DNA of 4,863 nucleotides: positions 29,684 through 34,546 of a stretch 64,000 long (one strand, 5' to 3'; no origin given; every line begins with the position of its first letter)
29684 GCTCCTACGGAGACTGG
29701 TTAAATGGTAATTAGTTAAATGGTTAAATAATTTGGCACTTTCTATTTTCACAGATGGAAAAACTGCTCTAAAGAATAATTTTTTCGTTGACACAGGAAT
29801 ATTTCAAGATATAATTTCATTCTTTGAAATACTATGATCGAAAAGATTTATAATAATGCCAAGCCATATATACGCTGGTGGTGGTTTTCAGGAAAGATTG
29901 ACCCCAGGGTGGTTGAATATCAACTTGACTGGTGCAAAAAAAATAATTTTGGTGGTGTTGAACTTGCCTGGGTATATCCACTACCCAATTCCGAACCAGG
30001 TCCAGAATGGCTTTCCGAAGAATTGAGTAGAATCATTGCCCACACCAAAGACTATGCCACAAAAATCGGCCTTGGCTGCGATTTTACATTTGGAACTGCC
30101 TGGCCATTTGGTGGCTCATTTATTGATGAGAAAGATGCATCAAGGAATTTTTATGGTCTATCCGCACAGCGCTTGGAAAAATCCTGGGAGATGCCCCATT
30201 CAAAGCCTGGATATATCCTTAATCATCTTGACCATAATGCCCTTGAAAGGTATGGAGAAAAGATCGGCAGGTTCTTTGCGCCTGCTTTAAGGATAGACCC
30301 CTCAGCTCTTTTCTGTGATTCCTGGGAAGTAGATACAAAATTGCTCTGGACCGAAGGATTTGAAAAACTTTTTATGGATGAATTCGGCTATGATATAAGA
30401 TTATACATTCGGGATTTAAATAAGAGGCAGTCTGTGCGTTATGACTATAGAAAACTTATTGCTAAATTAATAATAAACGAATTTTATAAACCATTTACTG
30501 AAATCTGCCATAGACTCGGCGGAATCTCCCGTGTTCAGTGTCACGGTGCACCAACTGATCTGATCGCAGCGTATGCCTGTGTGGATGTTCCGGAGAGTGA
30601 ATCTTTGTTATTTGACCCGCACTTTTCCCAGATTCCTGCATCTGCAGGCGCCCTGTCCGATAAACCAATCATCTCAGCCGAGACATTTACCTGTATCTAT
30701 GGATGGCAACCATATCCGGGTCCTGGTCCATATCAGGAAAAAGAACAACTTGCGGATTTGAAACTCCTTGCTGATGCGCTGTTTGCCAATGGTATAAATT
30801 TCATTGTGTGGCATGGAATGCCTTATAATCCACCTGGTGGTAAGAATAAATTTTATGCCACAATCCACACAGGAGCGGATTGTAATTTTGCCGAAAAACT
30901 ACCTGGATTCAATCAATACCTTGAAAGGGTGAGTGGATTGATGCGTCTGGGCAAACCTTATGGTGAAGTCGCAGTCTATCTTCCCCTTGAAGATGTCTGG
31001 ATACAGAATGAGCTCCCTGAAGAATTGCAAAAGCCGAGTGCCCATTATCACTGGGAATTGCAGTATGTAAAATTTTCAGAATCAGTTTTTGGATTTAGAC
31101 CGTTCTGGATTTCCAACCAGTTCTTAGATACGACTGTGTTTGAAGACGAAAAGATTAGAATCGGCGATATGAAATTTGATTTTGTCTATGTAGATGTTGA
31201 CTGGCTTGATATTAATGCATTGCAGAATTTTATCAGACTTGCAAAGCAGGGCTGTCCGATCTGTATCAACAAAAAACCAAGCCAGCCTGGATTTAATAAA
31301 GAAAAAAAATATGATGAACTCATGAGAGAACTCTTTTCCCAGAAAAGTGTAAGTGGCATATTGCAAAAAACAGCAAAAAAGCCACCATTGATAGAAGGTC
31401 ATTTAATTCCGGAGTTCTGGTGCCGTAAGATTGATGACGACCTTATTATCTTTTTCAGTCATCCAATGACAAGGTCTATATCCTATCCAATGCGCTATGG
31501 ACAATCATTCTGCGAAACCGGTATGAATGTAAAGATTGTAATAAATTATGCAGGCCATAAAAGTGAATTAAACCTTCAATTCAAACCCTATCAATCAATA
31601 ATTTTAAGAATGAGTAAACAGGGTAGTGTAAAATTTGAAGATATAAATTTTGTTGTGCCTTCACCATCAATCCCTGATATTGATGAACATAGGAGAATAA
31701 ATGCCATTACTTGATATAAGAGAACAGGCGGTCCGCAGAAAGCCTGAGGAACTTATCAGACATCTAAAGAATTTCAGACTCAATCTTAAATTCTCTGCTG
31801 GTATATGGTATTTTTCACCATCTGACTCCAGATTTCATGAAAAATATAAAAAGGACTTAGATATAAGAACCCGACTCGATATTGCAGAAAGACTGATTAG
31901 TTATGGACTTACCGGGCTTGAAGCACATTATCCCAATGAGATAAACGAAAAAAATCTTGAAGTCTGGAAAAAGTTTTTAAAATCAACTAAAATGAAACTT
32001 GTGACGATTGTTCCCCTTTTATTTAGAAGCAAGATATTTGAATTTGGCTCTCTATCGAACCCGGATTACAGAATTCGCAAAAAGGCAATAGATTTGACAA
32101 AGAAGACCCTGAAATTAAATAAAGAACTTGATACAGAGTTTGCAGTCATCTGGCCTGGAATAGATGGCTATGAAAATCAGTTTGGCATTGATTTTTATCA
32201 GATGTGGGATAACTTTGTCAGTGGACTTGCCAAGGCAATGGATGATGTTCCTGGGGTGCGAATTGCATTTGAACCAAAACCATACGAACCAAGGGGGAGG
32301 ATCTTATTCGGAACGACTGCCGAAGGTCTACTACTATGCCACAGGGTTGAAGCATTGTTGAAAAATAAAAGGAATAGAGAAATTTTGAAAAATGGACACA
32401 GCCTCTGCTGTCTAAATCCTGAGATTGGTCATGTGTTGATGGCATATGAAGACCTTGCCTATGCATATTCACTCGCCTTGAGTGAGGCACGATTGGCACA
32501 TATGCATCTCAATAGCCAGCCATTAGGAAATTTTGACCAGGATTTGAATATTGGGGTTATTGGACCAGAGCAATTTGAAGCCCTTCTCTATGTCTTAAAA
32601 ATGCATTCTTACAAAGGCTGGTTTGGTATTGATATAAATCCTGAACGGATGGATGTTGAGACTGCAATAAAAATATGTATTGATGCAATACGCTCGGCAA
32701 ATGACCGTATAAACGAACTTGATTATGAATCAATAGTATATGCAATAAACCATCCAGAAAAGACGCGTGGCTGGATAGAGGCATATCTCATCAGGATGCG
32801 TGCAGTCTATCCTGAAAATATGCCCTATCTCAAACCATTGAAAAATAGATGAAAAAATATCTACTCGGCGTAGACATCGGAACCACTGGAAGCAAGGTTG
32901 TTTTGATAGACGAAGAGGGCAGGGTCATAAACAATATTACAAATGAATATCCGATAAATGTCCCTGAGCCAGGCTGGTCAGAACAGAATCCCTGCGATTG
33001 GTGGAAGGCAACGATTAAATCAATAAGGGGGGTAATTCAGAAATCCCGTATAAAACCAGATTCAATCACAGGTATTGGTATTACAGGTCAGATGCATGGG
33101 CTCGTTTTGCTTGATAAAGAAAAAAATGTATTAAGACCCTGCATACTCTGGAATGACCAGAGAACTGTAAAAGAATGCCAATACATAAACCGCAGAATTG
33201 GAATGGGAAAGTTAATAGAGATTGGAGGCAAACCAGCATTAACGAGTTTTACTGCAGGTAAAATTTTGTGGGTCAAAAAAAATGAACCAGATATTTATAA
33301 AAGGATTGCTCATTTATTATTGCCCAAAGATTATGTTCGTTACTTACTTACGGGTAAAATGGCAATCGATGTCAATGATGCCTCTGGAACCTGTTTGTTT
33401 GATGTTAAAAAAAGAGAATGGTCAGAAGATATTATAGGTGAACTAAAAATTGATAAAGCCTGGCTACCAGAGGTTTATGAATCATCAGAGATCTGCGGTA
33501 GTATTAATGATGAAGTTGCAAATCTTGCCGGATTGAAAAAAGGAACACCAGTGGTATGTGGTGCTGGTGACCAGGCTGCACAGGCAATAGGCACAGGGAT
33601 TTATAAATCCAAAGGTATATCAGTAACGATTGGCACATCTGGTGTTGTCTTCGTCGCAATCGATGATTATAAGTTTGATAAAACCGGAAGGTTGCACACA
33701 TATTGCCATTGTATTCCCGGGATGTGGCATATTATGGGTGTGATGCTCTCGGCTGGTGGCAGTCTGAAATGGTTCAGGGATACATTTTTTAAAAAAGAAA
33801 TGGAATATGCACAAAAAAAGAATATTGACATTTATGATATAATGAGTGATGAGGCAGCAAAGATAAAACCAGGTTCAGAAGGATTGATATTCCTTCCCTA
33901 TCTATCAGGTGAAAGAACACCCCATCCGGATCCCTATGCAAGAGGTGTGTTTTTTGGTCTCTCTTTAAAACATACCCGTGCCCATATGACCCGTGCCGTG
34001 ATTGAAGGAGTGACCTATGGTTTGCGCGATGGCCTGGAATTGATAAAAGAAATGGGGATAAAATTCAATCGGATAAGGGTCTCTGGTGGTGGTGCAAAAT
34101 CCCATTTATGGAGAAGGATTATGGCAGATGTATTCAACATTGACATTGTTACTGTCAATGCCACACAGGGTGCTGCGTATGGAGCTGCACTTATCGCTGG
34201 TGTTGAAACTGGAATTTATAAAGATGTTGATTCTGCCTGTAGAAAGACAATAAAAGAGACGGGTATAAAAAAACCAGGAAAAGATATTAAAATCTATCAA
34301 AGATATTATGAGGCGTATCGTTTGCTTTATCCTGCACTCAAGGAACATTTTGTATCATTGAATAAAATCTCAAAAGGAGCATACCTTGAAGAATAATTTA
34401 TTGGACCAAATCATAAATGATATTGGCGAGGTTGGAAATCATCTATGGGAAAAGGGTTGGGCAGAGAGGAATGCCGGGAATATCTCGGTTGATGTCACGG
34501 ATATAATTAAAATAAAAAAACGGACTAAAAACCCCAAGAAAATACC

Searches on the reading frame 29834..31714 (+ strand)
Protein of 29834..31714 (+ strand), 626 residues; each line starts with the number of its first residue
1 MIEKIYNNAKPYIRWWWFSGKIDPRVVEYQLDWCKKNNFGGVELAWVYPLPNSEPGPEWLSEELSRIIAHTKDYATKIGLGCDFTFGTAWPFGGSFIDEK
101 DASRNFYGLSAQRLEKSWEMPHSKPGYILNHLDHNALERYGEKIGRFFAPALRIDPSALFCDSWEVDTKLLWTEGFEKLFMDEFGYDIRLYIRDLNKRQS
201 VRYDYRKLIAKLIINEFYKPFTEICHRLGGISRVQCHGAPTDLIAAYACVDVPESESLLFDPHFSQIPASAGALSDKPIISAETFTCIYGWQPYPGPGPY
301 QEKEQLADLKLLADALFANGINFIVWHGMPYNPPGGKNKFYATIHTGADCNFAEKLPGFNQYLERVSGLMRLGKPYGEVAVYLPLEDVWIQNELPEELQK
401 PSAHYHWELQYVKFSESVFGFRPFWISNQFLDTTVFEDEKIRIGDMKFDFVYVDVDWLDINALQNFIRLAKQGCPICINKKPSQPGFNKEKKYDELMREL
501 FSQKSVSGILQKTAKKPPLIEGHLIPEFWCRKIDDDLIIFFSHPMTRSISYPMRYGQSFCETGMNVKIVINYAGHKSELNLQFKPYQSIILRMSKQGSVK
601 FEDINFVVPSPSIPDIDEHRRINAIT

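Call 60: search_protein_families(library=pfam, proteins=[window:29834-31714:+], max_evalue=0.00001)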
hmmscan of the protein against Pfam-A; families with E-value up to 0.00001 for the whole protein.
window:29834-31714:+ (626 aa): 1 family
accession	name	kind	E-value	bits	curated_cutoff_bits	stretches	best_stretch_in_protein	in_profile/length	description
PF17132.9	Glyco_hydro_106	-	7.2e-20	71.5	29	1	157-507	301-654/743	alpha-L-rhamnosidase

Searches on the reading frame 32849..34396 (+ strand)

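Call 60: search_protein_families(library=pfam, proteins=[window:32849-34396:+], max_evalue=0.00001)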
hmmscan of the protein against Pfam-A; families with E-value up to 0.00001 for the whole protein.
window:32849-34396:+ (515 aa): 2 families
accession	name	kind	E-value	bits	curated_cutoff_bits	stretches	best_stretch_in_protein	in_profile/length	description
PF00370.27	FGGY_N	-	2.6e-77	260.2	28.8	1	4-248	1-245/245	FGGY family of carbohydrate kinases, N-terminal domain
PF02782.22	FGGY_C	-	5e-41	141.1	27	1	259-452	3-196/198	FGGY family of carbohydrate kinases, C-terminal domain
